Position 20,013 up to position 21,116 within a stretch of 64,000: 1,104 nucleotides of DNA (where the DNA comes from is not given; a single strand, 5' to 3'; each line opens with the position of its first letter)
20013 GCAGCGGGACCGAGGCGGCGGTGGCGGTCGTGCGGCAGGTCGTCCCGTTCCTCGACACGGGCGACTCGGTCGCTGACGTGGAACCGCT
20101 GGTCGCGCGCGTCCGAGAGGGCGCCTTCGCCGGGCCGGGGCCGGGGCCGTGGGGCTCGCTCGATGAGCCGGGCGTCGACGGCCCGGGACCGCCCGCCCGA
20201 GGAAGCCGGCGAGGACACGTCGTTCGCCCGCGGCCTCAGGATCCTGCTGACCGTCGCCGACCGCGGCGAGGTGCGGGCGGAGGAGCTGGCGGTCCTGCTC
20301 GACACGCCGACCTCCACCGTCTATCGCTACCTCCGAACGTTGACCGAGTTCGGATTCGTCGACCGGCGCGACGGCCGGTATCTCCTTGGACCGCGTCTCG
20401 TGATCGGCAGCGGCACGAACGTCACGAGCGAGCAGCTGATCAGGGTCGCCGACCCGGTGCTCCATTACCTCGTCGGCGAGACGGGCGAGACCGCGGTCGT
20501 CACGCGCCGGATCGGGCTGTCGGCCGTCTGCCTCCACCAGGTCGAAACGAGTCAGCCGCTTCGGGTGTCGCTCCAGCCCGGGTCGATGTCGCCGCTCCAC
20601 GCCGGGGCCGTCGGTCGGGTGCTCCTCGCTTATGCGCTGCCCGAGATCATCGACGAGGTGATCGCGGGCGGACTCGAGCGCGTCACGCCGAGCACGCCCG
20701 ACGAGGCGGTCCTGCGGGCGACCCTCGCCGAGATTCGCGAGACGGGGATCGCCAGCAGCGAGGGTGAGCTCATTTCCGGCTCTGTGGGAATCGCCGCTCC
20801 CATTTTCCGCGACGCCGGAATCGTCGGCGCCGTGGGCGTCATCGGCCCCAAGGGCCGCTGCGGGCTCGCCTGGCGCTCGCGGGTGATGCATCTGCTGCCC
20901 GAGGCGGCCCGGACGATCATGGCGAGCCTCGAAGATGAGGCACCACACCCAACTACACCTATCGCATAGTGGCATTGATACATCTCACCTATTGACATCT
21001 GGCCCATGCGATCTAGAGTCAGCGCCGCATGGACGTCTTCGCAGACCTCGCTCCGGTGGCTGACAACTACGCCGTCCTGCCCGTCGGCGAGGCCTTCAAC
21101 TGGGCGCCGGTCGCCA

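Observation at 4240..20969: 16.7-kb divergent quaternary-amine catabolic locus combining enzyme types not normally seen together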

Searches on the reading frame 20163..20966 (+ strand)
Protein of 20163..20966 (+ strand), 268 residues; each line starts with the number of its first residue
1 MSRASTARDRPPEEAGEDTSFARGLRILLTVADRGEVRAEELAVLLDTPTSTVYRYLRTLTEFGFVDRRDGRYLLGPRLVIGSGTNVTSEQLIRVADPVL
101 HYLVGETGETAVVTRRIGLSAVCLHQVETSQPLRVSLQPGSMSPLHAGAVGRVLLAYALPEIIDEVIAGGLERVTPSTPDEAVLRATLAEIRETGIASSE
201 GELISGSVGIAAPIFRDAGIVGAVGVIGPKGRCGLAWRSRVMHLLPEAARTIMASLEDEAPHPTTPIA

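Call 8: search_protein_families(library=ncbifam, max_evalue=0.00001, proteins=[window:20163-20966:+])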
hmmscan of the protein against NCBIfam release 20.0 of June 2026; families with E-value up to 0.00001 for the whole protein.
seq(268 aa): 7 families
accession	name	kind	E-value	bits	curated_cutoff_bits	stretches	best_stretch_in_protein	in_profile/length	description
NF045644.1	TransRegBhcR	equivalog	1.5e-37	129.3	350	1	13-255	17-264/267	HTH-type transcriptional regulator BhcR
TIGR02431.1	pcaR_pcaU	subfamily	2.2e-31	109.1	284.75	1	19-254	6-246/248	beta-ketoadipate pathway transcriptional regulators, PcaR/PcaU/PobR family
NF011671.1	PRK15090.1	equivalog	1.5e-21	76.8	275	1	19-256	11-253/256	DNA-binding transcriptional regulator KdgR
NF007548.0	PRK10163.1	equivalog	2.5e-21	76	406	1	20-252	23-261/271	HTH-type transcriptional repressor AllR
NF008601.2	PRK11569.1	equivalog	1.9e-19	69.9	380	1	12-233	20-249/276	glyoxylate bypass operon transcriptional repressor IclR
NF007339.0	PRK09834.1-1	equivalog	4.7e-14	52.3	299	1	5-228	7-237/271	DNA-binding transcriptional regulator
TIGR01884.1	cas_HTH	subfamily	4.3e-06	26.3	60.2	1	25-71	145-191/202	CRISPR-associated CARF protein Csa3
